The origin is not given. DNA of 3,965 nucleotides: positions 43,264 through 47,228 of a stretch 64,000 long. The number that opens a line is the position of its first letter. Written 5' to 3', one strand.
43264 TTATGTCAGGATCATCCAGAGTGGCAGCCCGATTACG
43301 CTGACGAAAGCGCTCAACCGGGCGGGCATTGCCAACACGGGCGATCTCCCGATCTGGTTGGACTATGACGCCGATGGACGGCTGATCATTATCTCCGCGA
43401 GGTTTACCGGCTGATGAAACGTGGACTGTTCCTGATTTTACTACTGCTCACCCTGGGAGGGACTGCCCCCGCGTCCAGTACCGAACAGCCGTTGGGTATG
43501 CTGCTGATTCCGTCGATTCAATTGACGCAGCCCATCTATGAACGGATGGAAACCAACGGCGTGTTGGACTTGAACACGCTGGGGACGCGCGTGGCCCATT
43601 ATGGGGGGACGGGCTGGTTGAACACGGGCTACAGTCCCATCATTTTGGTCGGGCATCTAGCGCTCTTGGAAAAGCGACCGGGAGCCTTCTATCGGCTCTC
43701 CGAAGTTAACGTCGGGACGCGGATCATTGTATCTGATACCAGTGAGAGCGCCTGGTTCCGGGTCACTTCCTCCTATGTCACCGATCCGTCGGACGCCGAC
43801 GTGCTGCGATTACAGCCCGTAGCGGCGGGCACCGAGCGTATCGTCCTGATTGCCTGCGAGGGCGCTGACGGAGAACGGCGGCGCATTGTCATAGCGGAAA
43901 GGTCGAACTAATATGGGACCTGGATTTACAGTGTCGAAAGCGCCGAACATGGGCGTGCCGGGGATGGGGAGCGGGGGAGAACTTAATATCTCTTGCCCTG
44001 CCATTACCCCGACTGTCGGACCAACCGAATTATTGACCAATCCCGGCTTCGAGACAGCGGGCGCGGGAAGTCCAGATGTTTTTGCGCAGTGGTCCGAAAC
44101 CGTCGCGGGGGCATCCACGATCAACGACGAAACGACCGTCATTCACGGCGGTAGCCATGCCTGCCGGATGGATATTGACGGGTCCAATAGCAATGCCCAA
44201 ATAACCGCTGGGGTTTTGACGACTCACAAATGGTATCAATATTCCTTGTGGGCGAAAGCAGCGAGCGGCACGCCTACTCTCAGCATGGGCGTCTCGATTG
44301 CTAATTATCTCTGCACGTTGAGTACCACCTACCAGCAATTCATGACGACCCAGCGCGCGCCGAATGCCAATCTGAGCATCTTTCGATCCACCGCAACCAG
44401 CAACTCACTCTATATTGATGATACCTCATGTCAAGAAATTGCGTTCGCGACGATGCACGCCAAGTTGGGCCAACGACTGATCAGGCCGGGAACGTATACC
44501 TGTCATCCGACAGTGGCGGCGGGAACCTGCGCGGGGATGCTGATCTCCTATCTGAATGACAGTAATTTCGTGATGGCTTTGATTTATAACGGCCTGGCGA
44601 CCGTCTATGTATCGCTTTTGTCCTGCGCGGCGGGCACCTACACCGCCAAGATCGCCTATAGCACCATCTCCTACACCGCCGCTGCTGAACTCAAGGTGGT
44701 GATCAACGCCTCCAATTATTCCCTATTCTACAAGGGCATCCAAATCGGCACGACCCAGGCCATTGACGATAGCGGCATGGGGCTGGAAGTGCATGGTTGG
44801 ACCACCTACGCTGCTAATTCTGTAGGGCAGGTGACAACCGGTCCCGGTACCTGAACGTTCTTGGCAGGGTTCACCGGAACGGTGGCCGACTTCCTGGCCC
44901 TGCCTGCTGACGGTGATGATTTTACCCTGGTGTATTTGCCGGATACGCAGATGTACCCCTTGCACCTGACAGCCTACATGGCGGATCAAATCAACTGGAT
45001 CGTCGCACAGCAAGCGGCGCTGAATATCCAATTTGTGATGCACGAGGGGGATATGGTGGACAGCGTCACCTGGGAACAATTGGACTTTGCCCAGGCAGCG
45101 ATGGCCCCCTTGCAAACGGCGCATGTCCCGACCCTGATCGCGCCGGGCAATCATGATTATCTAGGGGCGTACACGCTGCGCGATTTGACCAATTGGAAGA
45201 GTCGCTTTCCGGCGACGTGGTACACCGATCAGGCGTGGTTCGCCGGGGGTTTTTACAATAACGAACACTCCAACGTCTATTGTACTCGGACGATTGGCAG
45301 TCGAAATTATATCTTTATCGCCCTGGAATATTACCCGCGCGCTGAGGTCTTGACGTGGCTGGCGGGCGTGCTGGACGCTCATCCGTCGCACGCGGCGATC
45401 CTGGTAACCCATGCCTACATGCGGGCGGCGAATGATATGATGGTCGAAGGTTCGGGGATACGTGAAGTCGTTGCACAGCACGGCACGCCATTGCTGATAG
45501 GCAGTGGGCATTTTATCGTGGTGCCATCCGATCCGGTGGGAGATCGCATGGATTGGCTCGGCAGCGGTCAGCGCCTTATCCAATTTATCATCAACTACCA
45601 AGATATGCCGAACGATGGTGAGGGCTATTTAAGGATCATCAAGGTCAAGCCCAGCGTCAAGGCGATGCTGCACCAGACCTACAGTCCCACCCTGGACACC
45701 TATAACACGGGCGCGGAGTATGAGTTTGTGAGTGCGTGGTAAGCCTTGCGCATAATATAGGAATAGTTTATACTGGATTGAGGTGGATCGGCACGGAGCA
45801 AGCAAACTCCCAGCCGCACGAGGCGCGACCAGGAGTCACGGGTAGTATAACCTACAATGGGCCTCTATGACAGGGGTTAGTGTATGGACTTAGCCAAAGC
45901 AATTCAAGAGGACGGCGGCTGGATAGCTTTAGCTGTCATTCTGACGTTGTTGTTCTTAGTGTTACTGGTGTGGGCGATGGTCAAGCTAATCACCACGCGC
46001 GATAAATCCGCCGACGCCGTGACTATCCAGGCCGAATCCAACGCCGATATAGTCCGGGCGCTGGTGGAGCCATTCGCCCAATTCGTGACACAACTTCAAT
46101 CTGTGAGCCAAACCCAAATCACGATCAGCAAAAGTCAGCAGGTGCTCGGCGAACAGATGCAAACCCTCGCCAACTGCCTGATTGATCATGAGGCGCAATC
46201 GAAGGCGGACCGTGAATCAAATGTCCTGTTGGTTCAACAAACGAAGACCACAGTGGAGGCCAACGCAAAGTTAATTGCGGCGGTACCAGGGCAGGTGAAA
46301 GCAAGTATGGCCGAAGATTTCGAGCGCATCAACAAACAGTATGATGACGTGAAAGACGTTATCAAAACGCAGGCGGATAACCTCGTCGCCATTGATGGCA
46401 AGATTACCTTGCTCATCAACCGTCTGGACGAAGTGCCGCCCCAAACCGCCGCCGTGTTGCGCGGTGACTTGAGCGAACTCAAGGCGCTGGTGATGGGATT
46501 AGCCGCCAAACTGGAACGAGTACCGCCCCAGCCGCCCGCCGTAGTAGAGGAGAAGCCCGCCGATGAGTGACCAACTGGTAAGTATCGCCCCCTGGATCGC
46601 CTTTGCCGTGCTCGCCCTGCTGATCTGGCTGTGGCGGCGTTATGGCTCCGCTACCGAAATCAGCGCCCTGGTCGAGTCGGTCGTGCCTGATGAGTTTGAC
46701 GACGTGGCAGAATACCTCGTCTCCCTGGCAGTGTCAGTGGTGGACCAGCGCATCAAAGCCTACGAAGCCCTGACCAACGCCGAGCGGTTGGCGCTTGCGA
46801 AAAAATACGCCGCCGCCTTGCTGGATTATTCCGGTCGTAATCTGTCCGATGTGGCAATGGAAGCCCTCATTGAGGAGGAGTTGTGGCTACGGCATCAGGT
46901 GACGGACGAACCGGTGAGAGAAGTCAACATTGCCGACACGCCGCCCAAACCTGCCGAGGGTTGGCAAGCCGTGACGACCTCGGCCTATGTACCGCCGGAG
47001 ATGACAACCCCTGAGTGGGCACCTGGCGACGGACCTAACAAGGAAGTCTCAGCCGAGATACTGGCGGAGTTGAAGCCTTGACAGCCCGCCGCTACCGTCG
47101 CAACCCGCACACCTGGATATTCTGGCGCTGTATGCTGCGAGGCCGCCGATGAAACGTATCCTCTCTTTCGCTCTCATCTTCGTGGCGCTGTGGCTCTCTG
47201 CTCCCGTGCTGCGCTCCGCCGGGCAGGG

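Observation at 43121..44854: A sortase-like transpeptidase in the tail-fibre region, next to a small protein with an LAxTG-like IANTG motif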

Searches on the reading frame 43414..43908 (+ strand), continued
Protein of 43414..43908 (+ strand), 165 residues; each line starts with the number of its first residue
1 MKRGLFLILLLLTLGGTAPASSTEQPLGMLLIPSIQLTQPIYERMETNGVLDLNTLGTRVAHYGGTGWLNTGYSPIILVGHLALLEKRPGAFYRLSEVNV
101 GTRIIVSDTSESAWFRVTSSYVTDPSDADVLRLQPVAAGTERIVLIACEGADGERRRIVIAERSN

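Call 79: fold_search(model_id=the predicted structure, library=viral)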
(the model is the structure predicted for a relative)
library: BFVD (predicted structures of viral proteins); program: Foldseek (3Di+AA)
matches with E <= 10: 339; with E <= 0.001: 0
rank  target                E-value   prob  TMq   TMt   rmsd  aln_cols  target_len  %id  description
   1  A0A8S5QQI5            4.1e-02  0.41  0.30  0.34  14.9       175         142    9  Uncharacterized protein [Myoviridae sp. ctgXL3]
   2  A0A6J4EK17            4.3e-02  0.47  0.30  0.26  18.0       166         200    9  (no name in the UniProt tables at hand)
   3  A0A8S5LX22            7.4e-02  0.28  0.28  0.25  18.3       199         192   10  Contractile injection system tube protein N-terminal domain-containing protein [Myoviridae sp. ctZgq1]
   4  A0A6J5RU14            7.8e-02  0.85  0.24  0.12   3.5        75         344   15  Uncharacterized protein [uncultured Caudovirales phage]
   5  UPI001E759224         1.2e-01  0.38  0.28  0.28  14.2       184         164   10  (no name look-up for this kind of identifier)
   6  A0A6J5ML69            1.2e-01  0.85  0.22  0.10   3.0        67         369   12  Uncharacterized protein [uncultured Caudovirales phage]
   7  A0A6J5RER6            1.7e-01  0.33  0.29  0.36  17.3       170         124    9  Uncharacterized protein [uncultured Caudovirales phage]
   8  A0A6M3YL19            2.1e-01  0.80  0.25  0.07   6.0        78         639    8  (no name in the UniProt tables at hand)
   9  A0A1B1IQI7            2.1e-01  0.35  0.21  0.10   3.8        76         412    9  (no name in the UniProt tables at hand)
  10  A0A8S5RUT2            2.5e-01  0.51  0.21  0.09   5.7        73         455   11  (no name in the UniProt tables at hand)
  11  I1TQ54                2.8e-01  0.72  0.24  0.10   3.0        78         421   14  (no name in the UniProt tables at hand)
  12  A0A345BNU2            2.8e-01  0.35  0.21  0.05   4.8        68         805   13  (no name in the UniProt tables at hand)
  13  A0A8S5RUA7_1          3.2e-01  0.15  0.22  0.04  15.8       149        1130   10  (no name in the UniProt tables at hand)
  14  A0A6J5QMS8            3.4e-01  0.35  0.19  0.27   4.1        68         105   10  Bacteriophage SPP1, head-tail adaptor [uncultured Caudovirales phage]
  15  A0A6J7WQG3            3.4e-01  0.16  0.17  0.07   8.5        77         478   10  Uncharacterized protein [uncultured Caudovirales phage]
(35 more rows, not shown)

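Call 83: find_encoding_contigs(protein=P0187, flank=8000, max_places=1)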
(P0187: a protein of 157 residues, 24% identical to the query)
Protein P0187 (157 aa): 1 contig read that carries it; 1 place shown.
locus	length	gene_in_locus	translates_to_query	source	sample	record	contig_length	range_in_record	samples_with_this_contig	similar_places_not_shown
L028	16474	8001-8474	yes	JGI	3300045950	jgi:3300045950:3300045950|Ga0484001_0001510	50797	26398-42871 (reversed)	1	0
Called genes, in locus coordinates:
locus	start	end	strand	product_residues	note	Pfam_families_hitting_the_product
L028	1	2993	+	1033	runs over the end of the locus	-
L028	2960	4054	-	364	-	PF00069:Pkinase, PF07714:PK_Tyr_Ser-Thr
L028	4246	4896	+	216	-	PF16697:Yop-YscD_cpl, PF00498:FHA, PF00486:Trans_reg_C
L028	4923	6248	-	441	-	PF14353:CpXC, PF26740:DUF8246 (faint)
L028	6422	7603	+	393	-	PF07719:TPR_2 (faint), PF13414:TPR_11 (faint), PF13428:TPR_14 (faint), PF00515:TPR_1 (faint)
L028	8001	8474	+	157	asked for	PF04203:Sortase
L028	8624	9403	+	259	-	PF01887:SAM_HAT_N, PF20257:SAM_HAT_C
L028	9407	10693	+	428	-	PF00275:EPSP_synthase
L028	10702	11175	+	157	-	PF00850:Hist_deacetyl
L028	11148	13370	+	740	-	PF00365:PFK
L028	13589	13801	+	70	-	PF02423:OCD_Mu_crystall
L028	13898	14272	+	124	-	PF12797:Fer4_2 (faint), PF12838:Fer4_7 (faint), PF00037:Fer4 (faint), PF12837:Fer4_6 (weak), PF13237:Fer4_10 (weak), PF14697:Fer4_21, PF13187:Fer4_9 (weak)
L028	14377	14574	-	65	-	-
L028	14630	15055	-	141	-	PF01740:STAS (weak), PF13466:STAS_2 (weak)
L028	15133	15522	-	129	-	PF13581:HATPase_c_2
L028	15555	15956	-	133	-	PF01740:STAS, PF13466:STAS_2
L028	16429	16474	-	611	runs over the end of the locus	PF02543:Carbam_trans_N, PF16861:Carbam_trans_C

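Call 84: find_encoding_contigs(protein=P0183, flank=8000, max_places=1)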
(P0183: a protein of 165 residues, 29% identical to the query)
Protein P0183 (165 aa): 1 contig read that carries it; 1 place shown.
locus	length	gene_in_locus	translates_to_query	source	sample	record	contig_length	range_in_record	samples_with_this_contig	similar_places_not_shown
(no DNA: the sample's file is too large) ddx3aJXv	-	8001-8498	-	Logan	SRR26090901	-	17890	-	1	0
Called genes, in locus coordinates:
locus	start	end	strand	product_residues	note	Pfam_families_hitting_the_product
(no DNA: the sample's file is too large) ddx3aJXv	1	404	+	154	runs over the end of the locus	-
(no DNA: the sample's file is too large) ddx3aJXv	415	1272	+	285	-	-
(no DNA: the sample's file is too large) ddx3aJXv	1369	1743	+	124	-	-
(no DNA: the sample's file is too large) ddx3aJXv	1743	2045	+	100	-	-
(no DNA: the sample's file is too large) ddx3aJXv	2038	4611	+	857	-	-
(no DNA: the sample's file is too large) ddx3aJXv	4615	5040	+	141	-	-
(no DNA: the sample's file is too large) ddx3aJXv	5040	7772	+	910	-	PF00754:F5_F8_type_C (weak)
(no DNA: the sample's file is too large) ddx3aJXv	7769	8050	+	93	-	-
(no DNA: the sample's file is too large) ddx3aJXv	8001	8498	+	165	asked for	PF04203:Sortase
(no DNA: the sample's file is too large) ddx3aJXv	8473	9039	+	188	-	-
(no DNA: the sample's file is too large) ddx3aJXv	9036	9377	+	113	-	-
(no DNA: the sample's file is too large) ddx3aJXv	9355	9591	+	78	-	-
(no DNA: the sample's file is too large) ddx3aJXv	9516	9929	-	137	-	PF00436:SSB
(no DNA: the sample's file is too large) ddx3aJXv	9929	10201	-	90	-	-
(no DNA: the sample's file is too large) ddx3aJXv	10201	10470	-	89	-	-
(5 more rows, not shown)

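Call 86: search_dna_similar(query=P0194, collection=phages, mode=protein, max_evalue=0.001, max_rows=15)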
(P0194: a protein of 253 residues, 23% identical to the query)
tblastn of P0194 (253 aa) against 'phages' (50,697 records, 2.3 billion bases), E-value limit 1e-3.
Records with a match: 18; places in all: 20; records where one place covers at least 80% of the query: 0.
Best place of each record, by identity: <60% 18.
By first word of the organism name: Listeria 8; Bacteriophage 5; Enterococcus 3; Staphylococcus 2.
By host as written in the record: Listeria monocytogenes 8; - 6; Enterococcus faecalis 2; Staphylococcus aureus 2.
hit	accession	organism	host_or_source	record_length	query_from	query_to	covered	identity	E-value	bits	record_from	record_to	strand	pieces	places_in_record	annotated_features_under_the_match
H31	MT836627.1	Bacteriophage sp.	human fecal samples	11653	3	203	79%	43.3%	3e-47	172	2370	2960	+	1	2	record has no annotation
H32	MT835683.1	Bacteriophage sp.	human fecal samples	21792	11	200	75%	42.6%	2e-38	147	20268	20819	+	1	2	record has no annotation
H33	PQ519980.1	Enterococcus phage IME_EF3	-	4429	76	235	63%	44.8%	5e-38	146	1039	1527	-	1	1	record has no annotation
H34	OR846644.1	Enterococcus phage Efs 1-1-1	Enterococcus faecalis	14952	76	235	63%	44.8%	5e-38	146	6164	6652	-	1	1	record has no annotation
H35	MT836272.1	Bacteriophage sp.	human fecal samples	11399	6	198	76%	36.8%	9e-30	122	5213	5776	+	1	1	record has no annotation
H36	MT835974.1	Bacteriophage sp.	human fecal samples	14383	77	198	48%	50.8%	6e-36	140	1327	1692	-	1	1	record has no annotation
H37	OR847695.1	Listeria phage LM 4-11-1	Listeria monocytogenes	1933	76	213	55%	42.0%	8e-29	119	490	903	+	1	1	record has no annotation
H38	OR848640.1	Listeria phage LM 4-14-1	Listeria monocytogenes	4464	76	213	55%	42.0%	1e-28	119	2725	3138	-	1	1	record has no annotation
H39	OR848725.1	Listeria phage LM 4-14-1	Listeria monocytogenes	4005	76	204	51%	42.6%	6e-25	108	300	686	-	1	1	record has no annotation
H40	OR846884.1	Listeria phage LM 4-11-1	Listeria monocytogenes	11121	76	204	51%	42.6%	7e-25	108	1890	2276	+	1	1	record has no annotation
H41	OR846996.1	Listeria phage LM 4-11-1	Listeria monocytogenes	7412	76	203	51%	35.3%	2e-18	90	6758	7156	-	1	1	record has no annotation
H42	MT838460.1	Bacteriophage sp.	human fecal samples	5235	76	182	42%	40.7%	2e-20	96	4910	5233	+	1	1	record has no annotation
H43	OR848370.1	Listeria phage LM 4-14-1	Listeria monocytogenes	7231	76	195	47%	30.8%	4e-6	53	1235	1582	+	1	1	record has no annotation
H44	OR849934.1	Staphylococcus phage SA 1298 Kay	Staphylococcus aureus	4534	76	198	49%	29.8%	2e-4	48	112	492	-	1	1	record has no annotation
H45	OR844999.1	Staphylococcus phage SA 1306 Kay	Staphylococcus aureus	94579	76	198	49%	29.8%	2e-4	48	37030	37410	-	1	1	record has no annotation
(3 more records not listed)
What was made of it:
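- Sortase genes do turn up in some deposited 'phage' records from Firmicutes (call 86).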

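Call 87: search_dna_similar(query=P0025, collection=phages, mode=protein, max_evalue=0.001, max_rows=15)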
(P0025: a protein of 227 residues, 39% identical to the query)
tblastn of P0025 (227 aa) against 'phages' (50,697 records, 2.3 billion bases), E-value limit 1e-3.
No match.

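Call 88: search_dna_similar(query=P0170, collection=phages, mode=protein, max_evalue=0.001, max_rows=15)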
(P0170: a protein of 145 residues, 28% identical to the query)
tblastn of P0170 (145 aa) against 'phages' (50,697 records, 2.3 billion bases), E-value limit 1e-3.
No match.
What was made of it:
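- Those records are short, unannotated contigs and are unrelated to this clade (calls 86-88).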

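Call 93: search_protein_families(library=padloc, proteins=[window:43414-43908:+], max_evalue=0.01)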
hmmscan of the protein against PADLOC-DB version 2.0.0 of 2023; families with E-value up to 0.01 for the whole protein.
window:43414-43908:+ (165 aa): 0 families

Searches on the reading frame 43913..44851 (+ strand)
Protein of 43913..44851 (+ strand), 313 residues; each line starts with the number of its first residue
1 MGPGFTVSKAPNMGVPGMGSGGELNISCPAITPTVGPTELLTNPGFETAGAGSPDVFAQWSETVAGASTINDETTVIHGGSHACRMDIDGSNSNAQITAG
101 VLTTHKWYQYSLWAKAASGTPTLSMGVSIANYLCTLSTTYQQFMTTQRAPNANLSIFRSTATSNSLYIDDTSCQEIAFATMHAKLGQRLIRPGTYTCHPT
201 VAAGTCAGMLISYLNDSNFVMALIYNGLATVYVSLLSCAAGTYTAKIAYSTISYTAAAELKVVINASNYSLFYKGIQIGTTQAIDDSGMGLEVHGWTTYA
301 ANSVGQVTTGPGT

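Call 3: search_protein_families(library=pfam, proteins=[window:43913-44851:+], max_evalue=0.1)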
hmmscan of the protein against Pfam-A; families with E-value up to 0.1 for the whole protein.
window:43913-44851:+ (313 aa): 1 family
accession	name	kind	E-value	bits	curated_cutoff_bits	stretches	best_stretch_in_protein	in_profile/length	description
PF17851.8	GH43_C2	-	0.016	15.4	22.7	1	203-274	73-147/203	Beta xylosidase C-terminal Concanavalin A-like domain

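Call 4: search_protein_families(library=ncbifam, proteins=[window:43913-44851:+], max_evalue=0.1)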
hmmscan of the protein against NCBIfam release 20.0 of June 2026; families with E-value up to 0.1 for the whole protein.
window:43913-44851:+ (313 aa): 0 families

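Call 5: search_protein_families(library=phrogs, proteins=[window:43913-44851:+], max_evalue=0.1)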
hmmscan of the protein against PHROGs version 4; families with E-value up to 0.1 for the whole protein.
window:43913-44851:+ (313 aa): 1 family
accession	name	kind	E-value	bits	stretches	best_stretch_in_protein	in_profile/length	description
phrog_20778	-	unknown function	0.036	13.3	1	239-277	155-193/675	-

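Call 91: search_solved_structures(query=window:43913-44851:+, max_evalue=1)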
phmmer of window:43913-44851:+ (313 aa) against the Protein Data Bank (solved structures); distinct sequences matched with E-value up to 1: 0.
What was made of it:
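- Checked: CBM-like fibre: this rests only on a sub-threshold ConA-like hit (E 0.016, call 3), with no PDB sequence match (call 91).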

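Call 93: search_protein_families(library=padloc, proteins=[window:43913-44851:+], max_evalue=0.01)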
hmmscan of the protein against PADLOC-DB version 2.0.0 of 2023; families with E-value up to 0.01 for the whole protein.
window:43913-44851:+ (313 aa): 0 families

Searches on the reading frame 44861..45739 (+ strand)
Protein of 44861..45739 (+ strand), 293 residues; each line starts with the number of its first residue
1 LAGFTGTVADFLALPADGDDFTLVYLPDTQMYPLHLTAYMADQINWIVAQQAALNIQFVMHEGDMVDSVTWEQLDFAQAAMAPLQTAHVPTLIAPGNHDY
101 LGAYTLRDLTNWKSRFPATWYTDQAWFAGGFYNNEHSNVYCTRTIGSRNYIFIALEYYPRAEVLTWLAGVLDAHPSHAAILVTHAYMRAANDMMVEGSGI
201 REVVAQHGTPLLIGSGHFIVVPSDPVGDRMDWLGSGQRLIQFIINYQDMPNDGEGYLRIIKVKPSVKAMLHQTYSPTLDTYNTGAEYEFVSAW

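Call 3: search_protein_families(library=pfam, proteins=[window:44861-45739:+], max_evalue=0.1)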
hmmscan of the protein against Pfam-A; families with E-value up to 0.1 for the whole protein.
window:44861-45739:+ (293 aa): 1 family
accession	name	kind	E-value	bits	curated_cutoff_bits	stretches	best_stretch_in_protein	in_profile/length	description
PF00149.33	Metallophos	-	8e-06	26.9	21.5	1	50-217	24-187/191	Calcineurin-like phosphoesterase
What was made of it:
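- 44861..45742 (+): 293-aa calcineurin-like metallophosphoesterase, lying between the fibre gene and the lysis-like genes. Pfam PF00149, 26.9 bits against a cutoff of 21.5 (call 3).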

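Call 5: search_protein_families(library=phrogs, proteins=[window:44861-45739:+], max_evalue=0.1)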
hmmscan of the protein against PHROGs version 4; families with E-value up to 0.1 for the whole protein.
window:44861-45739:+ (293 aa): 1 family
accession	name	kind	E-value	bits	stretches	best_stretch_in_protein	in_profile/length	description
phrog_1649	-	other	0.014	15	1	47-103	55-108/308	metallo-phosphoesterase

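Call 93: search_protein_families(library=padloc, proteins=[window:44861-45739:+], max_evalue=0.01)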
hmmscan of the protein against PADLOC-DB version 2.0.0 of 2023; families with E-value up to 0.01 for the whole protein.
window:44861-45739:+ (293 aa): 0 families

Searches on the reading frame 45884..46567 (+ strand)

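Call 3: search_protein_families(library=pfam, proteins=[window:45884-46567:+], max_evalue=0.1)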
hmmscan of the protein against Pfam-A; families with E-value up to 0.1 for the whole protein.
window:45884-46567:+ (228 aa): 6 families
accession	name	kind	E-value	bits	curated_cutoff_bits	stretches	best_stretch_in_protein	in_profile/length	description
PF02453.23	Reticulon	-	0.013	15.8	31.8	1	17-76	39-99/157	Reticulon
PF15192.11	TMEM213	-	0.029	15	27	1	9-39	40-70/79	TMEM213 family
PF06011.17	TRP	-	0.041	13.2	28.5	1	12-44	228-260/426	Transient receptor potential (TRP) ion channel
PF14316.11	DUF4381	-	0.043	14.5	27.2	1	12-121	20-123/145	Domain of unknown function (DUF4381)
PF01601.21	CoV_S2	-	0.062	12.4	40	1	147-213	238-306/521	Coronavirus spike glycoprotein S2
PF19317.4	Gag_p24_C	-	0.065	13.4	25.9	0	51-92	5-46/74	Gag protein p24 C-terminal domain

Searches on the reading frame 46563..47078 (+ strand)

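Call 3: search_protein_families(library=pfam, proteins=[window:46563-47078:+], max_evalue=0.1)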
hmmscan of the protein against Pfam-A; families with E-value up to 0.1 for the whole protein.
window:46563-47078:+ (172 aa): 1 family
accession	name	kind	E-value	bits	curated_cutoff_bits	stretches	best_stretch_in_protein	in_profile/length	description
PF09682.15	Phage_holin_6_1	-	0.0019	19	24.9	1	43-105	35-94/101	Bacteriophage holin of superfamily 6 (Holin_LLH)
